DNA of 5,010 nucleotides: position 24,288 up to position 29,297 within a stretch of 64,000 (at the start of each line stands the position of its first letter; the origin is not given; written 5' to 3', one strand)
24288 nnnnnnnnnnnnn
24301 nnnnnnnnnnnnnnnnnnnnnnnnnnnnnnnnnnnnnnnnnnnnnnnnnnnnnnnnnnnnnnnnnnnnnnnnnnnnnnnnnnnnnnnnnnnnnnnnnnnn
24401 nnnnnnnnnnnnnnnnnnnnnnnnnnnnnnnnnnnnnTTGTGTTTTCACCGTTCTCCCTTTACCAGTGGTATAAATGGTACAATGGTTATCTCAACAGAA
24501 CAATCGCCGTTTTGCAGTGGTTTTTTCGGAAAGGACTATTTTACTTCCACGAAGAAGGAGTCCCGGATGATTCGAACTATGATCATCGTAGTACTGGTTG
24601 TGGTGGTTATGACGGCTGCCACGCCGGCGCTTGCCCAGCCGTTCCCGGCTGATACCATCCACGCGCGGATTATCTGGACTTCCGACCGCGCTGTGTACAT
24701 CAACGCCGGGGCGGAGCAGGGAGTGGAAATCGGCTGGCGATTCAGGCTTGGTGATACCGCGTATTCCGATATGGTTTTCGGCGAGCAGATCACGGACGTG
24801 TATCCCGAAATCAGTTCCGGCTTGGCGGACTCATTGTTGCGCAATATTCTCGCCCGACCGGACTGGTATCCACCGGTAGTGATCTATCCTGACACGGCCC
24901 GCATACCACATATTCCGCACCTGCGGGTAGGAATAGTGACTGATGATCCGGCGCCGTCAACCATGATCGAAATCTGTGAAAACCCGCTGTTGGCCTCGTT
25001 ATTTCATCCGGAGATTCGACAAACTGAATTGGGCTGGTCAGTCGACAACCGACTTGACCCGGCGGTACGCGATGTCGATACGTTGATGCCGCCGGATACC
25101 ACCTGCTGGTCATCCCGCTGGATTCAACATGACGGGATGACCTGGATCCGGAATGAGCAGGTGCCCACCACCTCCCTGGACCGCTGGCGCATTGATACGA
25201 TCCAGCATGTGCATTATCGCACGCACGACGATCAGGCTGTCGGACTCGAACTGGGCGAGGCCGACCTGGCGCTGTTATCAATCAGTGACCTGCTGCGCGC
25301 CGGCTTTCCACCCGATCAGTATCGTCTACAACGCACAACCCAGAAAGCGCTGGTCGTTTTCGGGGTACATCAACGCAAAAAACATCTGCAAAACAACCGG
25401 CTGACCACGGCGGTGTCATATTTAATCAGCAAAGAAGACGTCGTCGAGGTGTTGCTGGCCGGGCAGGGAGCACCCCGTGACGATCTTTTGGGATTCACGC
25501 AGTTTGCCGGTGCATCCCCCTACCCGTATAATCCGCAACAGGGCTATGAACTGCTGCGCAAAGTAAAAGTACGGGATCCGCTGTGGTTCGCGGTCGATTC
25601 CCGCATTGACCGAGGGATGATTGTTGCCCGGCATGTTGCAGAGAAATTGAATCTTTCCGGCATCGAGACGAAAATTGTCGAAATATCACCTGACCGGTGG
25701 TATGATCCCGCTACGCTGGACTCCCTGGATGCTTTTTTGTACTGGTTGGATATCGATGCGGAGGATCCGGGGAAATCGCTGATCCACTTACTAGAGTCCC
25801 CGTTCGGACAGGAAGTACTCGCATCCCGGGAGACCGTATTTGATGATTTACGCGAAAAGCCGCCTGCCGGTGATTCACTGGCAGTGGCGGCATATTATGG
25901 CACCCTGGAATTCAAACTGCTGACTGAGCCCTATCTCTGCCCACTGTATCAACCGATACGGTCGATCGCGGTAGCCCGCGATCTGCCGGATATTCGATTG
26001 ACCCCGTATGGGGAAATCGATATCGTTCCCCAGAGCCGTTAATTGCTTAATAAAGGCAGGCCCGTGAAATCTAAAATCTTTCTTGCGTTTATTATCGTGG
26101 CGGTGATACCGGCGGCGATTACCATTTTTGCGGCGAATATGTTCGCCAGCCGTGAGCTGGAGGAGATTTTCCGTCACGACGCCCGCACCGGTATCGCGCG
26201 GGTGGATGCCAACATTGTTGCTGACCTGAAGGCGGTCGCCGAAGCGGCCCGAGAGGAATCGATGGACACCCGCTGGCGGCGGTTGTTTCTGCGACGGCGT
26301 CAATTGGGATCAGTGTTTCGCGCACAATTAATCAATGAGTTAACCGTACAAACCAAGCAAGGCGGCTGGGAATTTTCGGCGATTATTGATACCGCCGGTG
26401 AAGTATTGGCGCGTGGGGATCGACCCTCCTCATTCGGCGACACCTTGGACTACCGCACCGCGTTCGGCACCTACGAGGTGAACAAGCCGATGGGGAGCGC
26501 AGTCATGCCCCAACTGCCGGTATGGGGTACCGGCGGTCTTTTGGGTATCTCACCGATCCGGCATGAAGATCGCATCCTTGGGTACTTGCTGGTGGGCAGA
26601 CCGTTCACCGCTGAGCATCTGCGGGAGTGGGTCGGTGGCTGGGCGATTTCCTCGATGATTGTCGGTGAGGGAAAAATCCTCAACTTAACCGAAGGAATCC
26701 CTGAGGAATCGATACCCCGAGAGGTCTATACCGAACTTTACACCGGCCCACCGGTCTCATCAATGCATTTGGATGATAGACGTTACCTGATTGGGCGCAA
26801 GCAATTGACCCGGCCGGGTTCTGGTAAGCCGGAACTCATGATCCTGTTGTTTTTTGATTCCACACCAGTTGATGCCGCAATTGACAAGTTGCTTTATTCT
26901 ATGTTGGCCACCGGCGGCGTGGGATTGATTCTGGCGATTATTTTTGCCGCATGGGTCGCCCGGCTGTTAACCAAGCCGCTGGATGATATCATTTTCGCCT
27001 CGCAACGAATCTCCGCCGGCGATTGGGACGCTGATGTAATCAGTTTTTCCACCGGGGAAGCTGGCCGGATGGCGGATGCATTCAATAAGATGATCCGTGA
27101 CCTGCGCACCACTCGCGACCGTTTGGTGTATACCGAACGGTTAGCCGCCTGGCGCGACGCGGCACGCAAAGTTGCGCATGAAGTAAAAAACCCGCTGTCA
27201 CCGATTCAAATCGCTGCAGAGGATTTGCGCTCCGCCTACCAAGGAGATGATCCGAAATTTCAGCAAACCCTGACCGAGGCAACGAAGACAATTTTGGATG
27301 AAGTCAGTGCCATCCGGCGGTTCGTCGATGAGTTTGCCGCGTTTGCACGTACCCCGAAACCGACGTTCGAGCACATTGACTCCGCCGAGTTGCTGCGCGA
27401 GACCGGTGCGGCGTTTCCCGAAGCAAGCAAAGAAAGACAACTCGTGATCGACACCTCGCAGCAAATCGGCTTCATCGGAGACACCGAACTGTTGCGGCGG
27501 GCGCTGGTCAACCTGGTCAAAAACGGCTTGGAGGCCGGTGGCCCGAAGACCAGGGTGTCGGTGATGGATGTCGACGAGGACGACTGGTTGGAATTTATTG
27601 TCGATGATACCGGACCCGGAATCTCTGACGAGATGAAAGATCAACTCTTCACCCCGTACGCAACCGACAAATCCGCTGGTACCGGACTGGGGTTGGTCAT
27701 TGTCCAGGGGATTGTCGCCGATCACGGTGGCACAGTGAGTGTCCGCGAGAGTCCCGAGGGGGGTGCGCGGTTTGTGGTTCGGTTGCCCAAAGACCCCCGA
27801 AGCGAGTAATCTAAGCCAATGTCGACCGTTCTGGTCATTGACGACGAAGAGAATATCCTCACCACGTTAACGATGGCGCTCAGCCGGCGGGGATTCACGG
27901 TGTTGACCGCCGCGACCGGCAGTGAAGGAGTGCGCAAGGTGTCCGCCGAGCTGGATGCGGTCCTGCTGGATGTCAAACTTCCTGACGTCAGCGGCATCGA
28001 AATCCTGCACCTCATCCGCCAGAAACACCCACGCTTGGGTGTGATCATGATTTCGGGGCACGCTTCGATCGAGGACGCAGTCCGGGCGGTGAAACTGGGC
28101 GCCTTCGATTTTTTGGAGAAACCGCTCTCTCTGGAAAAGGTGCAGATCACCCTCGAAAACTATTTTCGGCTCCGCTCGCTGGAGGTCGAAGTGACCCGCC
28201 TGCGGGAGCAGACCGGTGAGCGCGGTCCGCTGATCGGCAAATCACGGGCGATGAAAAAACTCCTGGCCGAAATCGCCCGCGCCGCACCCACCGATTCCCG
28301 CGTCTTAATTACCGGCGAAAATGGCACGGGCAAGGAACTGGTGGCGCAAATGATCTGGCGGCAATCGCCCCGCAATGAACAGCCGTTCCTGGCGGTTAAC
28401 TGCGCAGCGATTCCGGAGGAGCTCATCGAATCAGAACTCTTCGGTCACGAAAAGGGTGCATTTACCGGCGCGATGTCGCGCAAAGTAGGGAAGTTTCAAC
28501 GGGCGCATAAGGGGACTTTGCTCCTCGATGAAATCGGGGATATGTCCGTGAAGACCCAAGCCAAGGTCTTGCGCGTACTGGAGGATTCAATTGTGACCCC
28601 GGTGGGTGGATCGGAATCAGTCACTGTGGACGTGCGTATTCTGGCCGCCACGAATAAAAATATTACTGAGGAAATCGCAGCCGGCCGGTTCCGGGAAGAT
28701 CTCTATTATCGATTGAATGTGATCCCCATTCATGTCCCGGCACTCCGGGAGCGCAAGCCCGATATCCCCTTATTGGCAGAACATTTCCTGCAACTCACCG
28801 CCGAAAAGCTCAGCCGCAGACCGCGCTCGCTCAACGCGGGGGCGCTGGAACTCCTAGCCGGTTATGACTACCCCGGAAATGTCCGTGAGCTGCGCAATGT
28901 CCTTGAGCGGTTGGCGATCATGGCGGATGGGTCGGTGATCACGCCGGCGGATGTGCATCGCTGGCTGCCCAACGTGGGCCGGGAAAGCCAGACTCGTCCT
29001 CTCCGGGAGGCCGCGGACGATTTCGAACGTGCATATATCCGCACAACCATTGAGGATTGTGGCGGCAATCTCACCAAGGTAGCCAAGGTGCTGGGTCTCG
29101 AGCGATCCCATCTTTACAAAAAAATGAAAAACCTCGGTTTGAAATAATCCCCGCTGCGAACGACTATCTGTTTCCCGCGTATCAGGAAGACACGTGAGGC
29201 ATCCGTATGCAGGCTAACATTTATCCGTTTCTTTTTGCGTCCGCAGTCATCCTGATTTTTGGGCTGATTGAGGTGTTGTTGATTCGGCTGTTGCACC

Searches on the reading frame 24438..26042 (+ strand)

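Call 30: search_protein_families(library=pfam, proteins=[window:24438-26042:+], max_evalue=0.001)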
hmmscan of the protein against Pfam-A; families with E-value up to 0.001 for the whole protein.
window:24438-26042:+ (534 aa): 1 family
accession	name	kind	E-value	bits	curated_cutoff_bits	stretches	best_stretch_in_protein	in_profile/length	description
PF00496.27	SBP_bac_5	-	5.4e-10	39.4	32.4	1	251-452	147-361/368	Bacterial extracellular solute-binding proteins, family 5 Middle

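Call 72: search_protein_families(library=ncbifam, proteins=[window:24438-26042:+], max_evalue=0.00001)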
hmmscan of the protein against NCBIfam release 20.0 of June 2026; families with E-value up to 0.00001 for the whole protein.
window:24438-26042:+ (534 aa): 0 families

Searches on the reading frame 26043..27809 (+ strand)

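Call 31: search_protein_families(library=pfam, proteins=[window:26043-27809:+], max_evalue=0.001)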
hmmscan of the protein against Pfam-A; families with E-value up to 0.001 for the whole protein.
window:26043-27809:+ (588 aa): 3 families
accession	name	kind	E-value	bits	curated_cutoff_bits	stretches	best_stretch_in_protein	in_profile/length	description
PF02518.31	HATPase_c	-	2.3e-24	86.4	26.4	1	479-584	1-110/111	Histidine kinase-, DNA gyrase B-, and HSP90-like ATPase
PF00672.30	HAMP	-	8.3e-08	32.9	25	1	304-355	1-52/53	HAMP domain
PF00512.31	HisKA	-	2.2e-06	28.1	26.9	1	371-436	3-62/66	His Kinase A (phospho-acceptor) domain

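Call 72: search_protein_families(library=ncbifam, proteins=[window:26043-27809:+], max_evalue=0.00001)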
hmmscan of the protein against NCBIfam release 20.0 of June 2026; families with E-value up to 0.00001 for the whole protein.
window:26043-27809:+ (588 aa): 73 families (the best 25 are shown)
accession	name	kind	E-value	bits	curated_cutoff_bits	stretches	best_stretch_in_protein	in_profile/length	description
NF047496.1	HK_LIC11548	equivalog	3.6e-56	191.1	750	1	295-582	285-588/589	LIC_11548 family sensor histidine kinase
NF008468.0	PRK11360.1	equivalog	1.9e-38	132.2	646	1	356-586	382-611/616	two-component system sensor histidine kinase AtoS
NF007004.0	PRK09467.1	equivalog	1.3e-29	103.3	415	1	295-583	166-436/440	two-component system sensor histidine kinase EnvZ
NF007688.0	PRK10364.1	equivalog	6e-29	101.1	479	1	351-584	221-452/460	two-component system sensor histidine kinase ZraS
NF012163.2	BaeS_SmeS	equivalog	6.1e-29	101.2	500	1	293-582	172-457/457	sensor histidine kinase efflux regulator BaeS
TIGR01386.1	cztS_silS_copS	subfamily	6.2e-29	101.3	292.55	1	238-582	118-457/457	heavy metal sensor histidine kinase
NF008312.0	PRK11100.1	equivalog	1.6e-27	96.5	356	1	277-584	178-475/477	two-component system sensor histidine kinase CreC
NF007837.0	PRK10549.1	equivalog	1.8e-26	92.9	603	1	293-584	172-459/466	envelope stress sensor histidine kinase BaeS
NF007898.0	PRK10604.1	equivalog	4.1e-26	92.1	478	1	293-583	145-423/433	two-component system sensor histidine kinase RstB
NF007007.0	PRK09470.1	equivalog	9.6e-26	90.7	486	1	301-583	184-459/463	envelope stress sensor histidine kinase CpxA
TIGR02916.1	PEP_his_kin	equivalog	2.1e-24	86.1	300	1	361-582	466-679/679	XrtA/PEP-CTERM system histidine kinase PrsK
NF046044.1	PnpS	equivalog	2.2e-23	82.9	400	1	377-582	177-390/390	two-component system histidine kinase PnpS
NF047497.1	HK_LIC_12097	equivalog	3.1e-23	82.1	500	1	375-582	155-365/367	LIC_12097 family sensor histidine kinase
NF041777.1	sens_FixL_Rhizob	equivalog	2e-22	79.5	850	1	352-583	244-481/485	sensor protein FixL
NF047794.1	HisKinPtgB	equivalog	4.6e-22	78.1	1000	1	352-568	424-640/656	two-component system sensor histidine kinase PgtB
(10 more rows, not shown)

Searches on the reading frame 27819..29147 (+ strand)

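Call 9: search_protein_families(library=pfam, proteins=[window:27819-29147:+], max_evalue=0.01)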
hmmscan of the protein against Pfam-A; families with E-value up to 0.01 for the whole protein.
window:27819-29147:+ (442 aa): 10 families
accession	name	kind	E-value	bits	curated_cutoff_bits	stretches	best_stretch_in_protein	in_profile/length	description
PF00158.32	Sigma54_activat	-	2.4e-71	239.3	20.2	1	138-305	1-168/168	Sigma-54 interaction domain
PF00072.30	Response_reg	-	1.7e-25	89.7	30.2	1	4-109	1-107/111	Response regulator receiver domain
PF25601.1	AAA_lid_14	-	1.1e-24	86.5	27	1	310-385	1-76/87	AAA+ ATPase lid domain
PF14532.12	Sigma54_activ_2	-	1.6e-21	77.4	25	1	139-309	1-138/138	Sigma-54 interaction domain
PF02954.25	HTH_8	-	1.1e-11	44.7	22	1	400-437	3-40/42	Bacterial regulatory protein, Fis family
PF07724.20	AAA_2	-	7.7e-06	26.5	27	1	161-287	5-132/166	AAA domain (Cdc48 subfamily)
PF00004.35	AAA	-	9.3e-06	26.6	21.2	1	162-296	1-128/131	ATPase family associated with various cellular activities (AAA)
PF01078.27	Mg_chelatase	-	5.2e-05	23.2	20.3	0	217-272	93-148/207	Magnesium chelatase, subunit ChlI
PF07728.20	AAA_5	-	5.3e-05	23.7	22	1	162-281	2-124/139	AAA domain (dynein-related subfamily)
PF00493.29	MCM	-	0.0024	17.5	23.3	1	158-281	56-174/224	MCM P-loop domain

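Call 72: search_protein_families(library=ncbifam, proteins=[window:27819-29147:+], max_evalue=0.00001)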
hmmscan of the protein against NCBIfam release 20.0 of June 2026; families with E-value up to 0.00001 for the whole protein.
window:27819-29147:+ (442 aa): 101 families (the best 25 are shown)
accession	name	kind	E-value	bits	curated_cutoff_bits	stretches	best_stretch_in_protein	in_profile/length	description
TIGR01818.1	ntrC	equivalog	3.5e-129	431.6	558.6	1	4-383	1-381/463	nitrogen regulation protein NR(I)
NF051870.1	NAssimRespRegNtrX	equivalog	5.7e-126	421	600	1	1-441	1-452/452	nitrogen assimilation response regulator NtrX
NF008469.0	PRK11361.1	equivalog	3.5e-125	418.3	714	1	2-441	5-456/461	acetoacetate metabolism transcriptional regulator AtoC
TIGR02915.1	PEP_resp_reg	equivalog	3.8e-123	411.6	502.6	1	4-442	1-445/445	PEP-CTERM-box response regulator transcription factor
NF007689.0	PRK10365.1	equivalog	7.8e-109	364.4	760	1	4-436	8-439/441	sigma-54-dependent response regulator transcription factor ZraR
NF011695.0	PRK15115.1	equivalog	1.2e-108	363.7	763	1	3-437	8-434/445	two-component system response regulator GlrR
NF008176.1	PRK10923.1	equivalog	9.5e-107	357.4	620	1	3-379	5-381/469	nitrogen regulation protein NR(I)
NF041946.1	LuxO_transreg_Vib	equivalog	2.4e-105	353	800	1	19-376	14-373/463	quorum-sensing sigma-54 dependent transcriptional regulator LuxO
NF003451.0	PRK05022.1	equivalog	1e-104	351.1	476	1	125-442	179-511/512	nitric oxide reductase transcriptional regulator NorR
TIGR01817.1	nifA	equivalog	2.9e-103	346.5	528.85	1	125-379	185-438/534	nif-specific transcriptional activator NifA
NF041552.1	TF_PrdR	equivalog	6.1e-99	331.9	795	1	117-438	250-575/577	sigma-54 dependent transcriptional regulator PrdR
NF049963.1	RespRegFlgRCampy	domain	1.7e-98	330.3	750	1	4-439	3-427/429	fla regulon two-component system response regulator FlgR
NF050807.1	TransRegFlbDCaul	equivalog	4.5e-94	315.8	750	1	12-437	12-436/454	sigma-54-dependent transcriptional regulator FlbD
NF038308.1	RNA_repair_RtcR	equivalog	2.5e-92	310.4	650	1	110-401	152-454/530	RNA repair transcriptional activator RtcR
TIGR02329.1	propionate_PrpR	equivalog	2.7e-86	290.3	499.2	1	136-437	212-525/526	propionate catabolism operon regulatory protein PrpR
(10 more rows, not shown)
